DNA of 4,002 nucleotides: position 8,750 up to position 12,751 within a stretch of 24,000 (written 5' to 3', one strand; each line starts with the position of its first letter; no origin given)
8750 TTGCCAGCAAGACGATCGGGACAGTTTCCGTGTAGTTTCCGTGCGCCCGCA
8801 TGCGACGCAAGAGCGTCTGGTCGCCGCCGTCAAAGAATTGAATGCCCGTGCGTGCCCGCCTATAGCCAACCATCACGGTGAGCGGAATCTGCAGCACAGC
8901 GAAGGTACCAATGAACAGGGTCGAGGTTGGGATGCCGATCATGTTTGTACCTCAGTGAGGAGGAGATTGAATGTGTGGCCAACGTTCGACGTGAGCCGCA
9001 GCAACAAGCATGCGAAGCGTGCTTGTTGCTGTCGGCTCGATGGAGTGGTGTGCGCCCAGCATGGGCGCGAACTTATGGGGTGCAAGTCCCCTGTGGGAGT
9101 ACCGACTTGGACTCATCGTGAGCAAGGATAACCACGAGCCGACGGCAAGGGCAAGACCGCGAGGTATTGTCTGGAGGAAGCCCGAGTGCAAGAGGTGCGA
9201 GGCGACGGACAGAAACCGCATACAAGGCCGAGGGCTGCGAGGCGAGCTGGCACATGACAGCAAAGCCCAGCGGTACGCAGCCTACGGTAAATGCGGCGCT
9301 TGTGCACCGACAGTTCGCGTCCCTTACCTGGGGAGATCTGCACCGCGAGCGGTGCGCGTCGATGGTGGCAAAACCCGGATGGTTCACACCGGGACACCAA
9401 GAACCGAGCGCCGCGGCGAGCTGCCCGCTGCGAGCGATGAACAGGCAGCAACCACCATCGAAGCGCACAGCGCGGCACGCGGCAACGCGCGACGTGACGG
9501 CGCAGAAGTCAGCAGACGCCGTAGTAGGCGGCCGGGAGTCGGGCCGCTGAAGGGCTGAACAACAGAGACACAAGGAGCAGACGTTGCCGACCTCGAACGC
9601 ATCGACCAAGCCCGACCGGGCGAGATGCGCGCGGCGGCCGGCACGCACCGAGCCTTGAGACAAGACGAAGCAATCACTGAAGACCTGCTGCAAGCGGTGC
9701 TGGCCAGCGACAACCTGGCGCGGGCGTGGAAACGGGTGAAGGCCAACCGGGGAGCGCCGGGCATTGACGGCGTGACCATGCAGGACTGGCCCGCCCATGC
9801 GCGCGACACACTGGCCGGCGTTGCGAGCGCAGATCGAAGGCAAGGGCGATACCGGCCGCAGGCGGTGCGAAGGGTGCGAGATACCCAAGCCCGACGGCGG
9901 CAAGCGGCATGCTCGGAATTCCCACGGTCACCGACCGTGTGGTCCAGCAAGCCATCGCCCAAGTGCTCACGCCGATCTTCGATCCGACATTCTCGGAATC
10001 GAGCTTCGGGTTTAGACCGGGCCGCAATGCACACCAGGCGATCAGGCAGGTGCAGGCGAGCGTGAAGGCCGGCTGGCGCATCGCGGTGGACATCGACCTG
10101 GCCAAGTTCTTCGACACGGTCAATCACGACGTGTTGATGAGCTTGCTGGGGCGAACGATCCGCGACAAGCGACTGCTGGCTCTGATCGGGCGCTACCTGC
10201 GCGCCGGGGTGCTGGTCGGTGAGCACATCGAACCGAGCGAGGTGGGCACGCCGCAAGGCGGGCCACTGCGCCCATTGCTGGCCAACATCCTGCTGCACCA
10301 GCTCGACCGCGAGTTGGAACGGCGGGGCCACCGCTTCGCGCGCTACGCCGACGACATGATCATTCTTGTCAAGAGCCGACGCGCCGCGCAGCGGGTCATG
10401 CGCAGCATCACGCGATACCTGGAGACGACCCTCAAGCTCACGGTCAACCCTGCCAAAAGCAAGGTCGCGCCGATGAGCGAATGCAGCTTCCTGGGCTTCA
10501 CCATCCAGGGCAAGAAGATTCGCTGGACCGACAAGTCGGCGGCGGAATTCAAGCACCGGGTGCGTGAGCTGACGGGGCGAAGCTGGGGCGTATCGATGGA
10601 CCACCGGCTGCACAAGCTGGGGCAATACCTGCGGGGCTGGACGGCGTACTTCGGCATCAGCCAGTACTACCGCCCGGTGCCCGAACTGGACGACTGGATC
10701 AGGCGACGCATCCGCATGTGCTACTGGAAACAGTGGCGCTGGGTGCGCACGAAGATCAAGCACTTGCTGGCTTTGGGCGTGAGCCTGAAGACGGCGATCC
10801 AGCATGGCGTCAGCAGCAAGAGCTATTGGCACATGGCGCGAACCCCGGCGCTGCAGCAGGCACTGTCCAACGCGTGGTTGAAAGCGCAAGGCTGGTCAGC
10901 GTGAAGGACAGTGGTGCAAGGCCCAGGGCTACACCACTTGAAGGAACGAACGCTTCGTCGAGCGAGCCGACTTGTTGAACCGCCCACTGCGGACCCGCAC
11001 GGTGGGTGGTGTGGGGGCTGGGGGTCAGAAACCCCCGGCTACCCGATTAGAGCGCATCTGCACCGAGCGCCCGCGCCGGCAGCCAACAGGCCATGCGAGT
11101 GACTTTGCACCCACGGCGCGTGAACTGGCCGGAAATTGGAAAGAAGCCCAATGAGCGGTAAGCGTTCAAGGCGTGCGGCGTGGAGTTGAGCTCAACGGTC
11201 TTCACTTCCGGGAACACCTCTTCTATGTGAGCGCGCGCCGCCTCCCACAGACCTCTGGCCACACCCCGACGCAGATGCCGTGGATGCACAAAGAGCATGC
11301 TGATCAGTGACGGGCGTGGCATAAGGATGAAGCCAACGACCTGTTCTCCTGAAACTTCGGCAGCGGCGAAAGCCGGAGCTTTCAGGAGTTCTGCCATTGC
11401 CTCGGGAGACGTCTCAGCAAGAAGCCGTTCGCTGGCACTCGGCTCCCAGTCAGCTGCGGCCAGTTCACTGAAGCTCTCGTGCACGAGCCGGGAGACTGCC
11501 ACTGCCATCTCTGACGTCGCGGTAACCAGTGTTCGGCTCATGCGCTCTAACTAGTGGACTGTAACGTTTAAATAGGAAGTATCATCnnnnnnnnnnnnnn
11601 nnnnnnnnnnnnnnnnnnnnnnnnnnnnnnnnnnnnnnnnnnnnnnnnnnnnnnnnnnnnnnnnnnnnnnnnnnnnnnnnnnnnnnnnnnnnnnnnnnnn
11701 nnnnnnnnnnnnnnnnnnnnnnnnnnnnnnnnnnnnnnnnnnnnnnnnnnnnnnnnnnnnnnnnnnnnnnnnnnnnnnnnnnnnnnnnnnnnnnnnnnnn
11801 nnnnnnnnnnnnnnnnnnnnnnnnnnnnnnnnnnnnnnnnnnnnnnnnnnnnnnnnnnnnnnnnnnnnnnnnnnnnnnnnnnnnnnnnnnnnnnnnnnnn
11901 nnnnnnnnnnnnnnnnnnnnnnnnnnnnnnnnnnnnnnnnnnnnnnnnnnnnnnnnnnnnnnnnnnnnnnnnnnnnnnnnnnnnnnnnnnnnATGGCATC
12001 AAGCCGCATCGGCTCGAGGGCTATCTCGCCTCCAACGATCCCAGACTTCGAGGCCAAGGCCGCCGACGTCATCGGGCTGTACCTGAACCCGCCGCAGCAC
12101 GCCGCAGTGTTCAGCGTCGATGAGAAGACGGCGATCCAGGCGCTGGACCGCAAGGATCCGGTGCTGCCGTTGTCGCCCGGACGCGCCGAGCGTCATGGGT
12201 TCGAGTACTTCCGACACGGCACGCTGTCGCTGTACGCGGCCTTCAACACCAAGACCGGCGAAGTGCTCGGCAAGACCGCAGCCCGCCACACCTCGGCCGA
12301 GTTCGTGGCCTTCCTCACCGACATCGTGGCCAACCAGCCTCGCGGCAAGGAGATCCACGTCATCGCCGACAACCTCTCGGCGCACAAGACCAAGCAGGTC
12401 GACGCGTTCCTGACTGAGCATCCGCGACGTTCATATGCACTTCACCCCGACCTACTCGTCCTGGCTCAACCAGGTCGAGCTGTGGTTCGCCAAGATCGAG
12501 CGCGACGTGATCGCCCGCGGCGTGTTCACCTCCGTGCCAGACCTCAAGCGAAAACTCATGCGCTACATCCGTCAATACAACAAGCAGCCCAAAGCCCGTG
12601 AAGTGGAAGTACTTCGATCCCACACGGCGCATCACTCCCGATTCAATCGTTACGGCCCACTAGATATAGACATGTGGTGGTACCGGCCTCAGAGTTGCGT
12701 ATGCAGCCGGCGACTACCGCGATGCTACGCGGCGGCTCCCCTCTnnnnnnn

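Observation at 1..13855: Large chromosomal integron read in reverse: intI(+) with an array of about 12 cassettes and 21 minus-strand genes reaching the window edge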

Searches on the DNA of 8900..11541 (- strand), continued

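Call 40: search_rna_families(source=window, start=8900, end=11200, threshold=evalue, max_evalue=0.1, show_alignments=3)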
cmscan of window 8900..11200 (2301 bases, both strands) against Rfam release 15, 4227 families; matches with E-value up to 0.1: 2.
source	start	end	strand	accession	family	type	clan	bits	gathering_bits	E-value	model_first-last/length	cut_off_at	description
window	9153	9321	+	RF02001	group-II-D1D4-3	Intron;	CL00102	117.8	32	5.8e-25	1-170/170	no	Group II catalytic intron D1-D4-3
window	9471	9555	+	RF01998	group-II-D1D4-1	Intron;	CL00102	62.7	35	2.5e-10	1-84/84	no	Group II catalytic intron D1-D4-1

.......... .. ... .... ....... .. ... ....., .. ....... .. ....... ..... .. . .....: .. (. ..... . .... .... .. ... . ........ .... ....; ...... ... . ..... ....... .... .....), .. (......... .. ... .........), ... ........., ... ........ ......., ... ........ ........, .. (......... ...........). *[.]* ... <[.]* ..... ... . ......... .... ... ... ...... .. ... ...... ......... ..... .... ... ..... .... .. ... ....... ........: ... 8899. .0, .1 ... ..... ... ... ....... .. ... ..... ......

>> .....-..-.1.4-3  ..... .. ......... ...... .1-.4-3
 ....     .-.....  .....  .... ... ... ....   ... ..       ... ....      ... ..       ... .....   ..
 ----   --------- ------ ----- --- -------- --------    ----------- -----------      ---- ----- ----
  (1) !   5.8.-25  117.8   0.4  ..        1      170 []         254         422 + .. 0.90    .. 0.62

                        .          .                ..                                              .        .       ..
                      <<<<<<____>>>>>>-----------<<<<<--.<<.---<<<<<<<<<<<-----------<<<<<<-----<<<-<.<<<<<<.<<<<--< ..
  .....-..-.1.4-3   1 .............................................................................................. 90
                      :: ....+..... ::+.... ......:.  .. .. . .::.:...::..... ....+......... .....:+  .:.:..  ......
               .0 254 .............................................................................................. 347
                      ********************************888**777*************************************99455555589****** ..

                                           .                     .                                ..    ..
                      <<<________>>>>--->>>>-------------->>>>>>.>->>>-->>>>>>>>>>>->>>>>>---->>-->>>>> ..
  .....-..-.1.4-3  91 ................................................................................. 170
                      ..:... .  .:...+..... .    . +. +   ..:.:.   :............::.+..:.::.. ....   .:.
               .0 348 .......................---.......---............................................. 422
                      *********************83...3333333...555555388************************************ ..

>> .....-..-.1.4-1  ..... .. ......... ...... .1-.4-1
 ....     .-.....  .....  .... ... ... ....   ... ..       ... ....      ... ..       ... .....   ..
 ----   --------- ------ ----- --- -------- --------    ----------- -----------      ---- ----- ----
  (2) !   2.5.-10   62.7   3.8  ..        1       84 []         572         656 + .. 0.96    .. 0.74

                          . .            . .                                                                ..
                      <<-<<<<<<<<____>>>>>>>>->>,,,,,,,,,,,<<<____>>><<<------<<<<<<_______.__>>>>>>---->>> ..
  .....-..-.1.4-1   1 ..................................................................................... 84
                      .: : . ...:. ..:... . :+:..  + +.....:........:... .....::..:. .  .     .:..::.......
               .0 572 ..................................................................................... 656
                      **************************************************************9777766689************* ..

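Call 44: search_with_rna_model(model_id=R2, sources=[L086, L087], filters=off, max_evalue=5, show_alignments=0)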
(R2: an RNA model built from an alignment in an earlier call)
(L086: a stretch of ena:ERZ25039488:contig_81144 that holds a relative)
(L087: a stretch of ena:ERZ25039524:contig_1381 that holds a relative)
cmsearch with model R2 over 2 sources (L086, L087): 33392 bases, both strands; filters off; matches with E-value up to 5: 21.
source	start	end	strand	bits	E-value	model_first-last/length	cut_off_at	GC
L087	1578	1656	-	70.7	4.7e-15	1-67/67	no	0.67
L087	2520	2584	-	65.7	7.5e-14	1-67/67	no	0.68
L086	2521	2604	-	48.4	1.1e-09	1-67/67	no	0.7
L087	3940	4012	-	28.8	5.8e-05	1-67/67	no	0.73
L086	3765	3830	-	27.5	0.00012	1-67/67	no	0.71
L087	1006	1051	-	22.3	0.0021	1-67/67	no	0.63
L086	183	274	-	19.9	0.0078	1-67/67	no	0.61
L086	3193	3238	-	15.6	0.084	1-67/67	no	0.72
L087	4847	4884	-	15.1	0.11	1-67/67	no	0.74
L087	2519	2583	+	14.3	0.18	1-67/67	no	0.68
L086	182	273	+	14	0.21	1-67/67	no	0.6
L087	1577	1655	+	11.7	0.75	1-67/67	no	0.67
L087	5814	5853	-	11.4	0.88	1-67/67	no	0.65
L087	7231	7300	-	11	1.1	1-67/67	no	0.74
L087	8230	8289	-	10.6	1.3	1-67/67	no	0.7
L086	10096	10127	-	10.4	1.5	1-67/67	no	0.69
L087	2999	3032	-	9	3.3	1-67/67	no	0.59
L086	20260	20284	-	8.8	3.6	1-67/67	no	0.64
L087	4202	4255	+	8.5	4.4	1-67/67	no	0.54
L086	12746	12769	+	8.4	4.5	1-67/67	no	0.79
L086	10095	10126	+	8.4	4.5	1-67/67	no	0.66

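Call 59: search_with_rna_model(model_id=R2, sources=[L090, L089], filters=off, max_evalue=3, show_alignments=0)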
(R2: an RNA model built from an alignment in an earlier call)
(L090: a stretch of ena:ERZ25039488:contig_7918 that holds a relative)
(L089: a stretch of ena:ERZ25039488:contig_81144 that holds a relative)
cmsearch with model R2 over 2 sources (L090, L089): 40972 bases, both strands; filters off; matches with E-value up to 3: 11.
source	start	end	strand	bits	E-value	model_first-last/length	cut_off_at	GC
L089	13363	13446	-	48.4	1.3e-09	1-67/67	no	0.7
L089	14607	14672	-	27.5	0.00014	1-67/67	no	0.71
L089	11025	11116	-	19.9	0.0096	1-67/67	no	0.61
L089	14035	14080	-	15.6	0.1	1-67/67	no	0.72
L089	11024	11115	+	14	0.26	1-67/67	no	0.6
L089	4040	4088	-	11.3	1.1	1-67/67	no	0.69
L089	4039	4087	+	10.9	1.4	1-67/67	no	0.69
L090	12213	12260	+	10.8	1.5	1-67/67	no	0.67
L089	6920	6998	-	10.3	1.9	1-67/67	no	0.71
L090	4080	4143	-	10.1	2.2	1-67/67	no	0.72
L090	10233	10267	+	10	2.2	1-67/67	no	0.57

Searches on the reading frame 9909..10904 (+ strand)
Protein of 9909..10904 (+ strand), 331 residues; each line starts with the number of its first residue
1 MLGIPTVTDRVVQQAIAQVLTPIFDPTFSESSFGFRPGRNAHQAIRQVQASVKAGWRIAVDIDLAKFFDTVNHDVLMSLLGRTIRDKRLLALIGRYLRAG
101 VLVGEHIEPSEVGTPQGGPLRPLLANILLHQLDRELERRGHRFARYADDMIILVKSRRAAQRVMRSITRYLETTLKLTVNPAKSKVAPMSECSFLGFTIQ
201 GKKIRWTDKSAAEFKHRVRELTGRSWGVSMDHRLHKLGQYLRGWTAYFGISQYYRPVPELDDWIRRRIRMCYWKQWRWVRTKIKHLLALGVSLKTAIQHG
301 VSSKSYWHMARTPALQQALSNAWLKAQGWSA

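Call 11: search_protein_families(library=pfam, proteins=[window:9909-10904:+], max_evalue=0.01)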
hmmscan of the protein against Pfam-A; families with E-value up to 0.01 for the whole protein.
window:9909-10904:+ (331 aa): 3 families
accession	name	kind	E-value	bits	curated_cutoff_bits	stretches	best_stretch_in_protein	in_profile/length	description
PF00078.32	RVT_1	-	3.6e-36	125.3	29.6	1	1-199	11-205/205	Reverse transcriptase (RNA-dependent DNA polymerase)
PF08388.16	GIIM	-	1e-19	70.7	23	1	213-285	3-75/80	Group II intron, maturase-specific domain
PF00680.25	RdRP_1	-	1.6e-05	24.3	23.9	1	135-210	317-401/450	Viral RNA-dependent RNA polymerase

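Call 15: search_protein_families(library=ncbifam, proteins=[window:9909-10904:+], max_evalue=0.001)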
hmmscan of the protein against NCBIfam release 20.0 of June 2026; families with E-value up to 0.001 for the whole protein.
window:9909-10904:+ (331 aa): 8 families
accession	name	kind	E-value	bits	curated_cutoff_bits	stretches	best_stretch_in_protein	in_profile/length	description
TIGR04416.1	group_II_RT_mat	equivalog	2.8e-97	326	300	1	2-276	68-353/353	group II intron reverse transcriptase/maturase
NF041746.1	Drt2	equivalog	2.7e-18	66.4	390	1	109-220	219-342/416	antiviral reverse transcriptase Drt2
NF038233.2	retron_St85_RT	exception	4.1e-17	62.4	235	1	8-247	47-272/289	retron St85 family RNA-directed DNA polymerase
NF041747.1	Drt3a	equivalog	1.5e-13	50.9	200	1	42-192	95-243/412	antiviral reverse transcriptase Drt3a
NF041749.1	Drt4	equivalog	8.5e-09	34.9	450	1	123-189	204-269/489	antiviral reverse transcriptase Drt4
NF042941.1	Retron_TIR_antiphage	equivalog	9.5e-08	31.2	600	1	10-169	52-199/464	TIR domain-containing anti-phage reverse transcriptase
NF038237.1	retron_Ec67_fus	exception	4.7e-07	28.6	450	1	50-172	105-218/572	retron Ec67 family RNA-directed DNA polymerase/endonuclease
NF041750.1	Drt5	equivalog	1.1e-05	24.6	550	1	41-187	111-251/484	antiviral reverse transcriptase Drt5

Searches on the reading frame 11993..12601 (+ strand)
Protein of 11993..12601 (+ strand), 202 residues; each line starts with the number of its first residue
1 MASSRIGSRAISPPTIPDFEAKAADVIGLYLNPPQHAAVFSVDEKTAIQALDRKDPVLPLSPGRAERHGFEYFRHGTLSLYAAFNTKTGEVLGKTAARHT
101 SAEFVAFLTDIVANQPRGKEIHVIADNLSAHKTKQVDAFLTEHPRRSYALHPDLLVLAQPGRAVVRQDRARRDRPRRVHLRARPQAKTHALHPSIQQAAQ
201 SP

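Call 15: search_protein_families(library=ncbifam, proteins=[window:11993-12601:+], max_evalue=0.001)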
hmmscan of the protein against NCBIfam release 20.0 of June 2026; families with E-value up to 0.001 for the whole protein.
window:11993-12601:+ (202 aa): 1 family
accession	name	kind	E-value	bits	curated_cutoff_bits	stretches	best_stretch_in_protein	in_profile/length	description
NF033545.0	transpos_IS630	equivalog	6.1e-29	101.4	100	1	17-145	124-249/299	IS630 family transposase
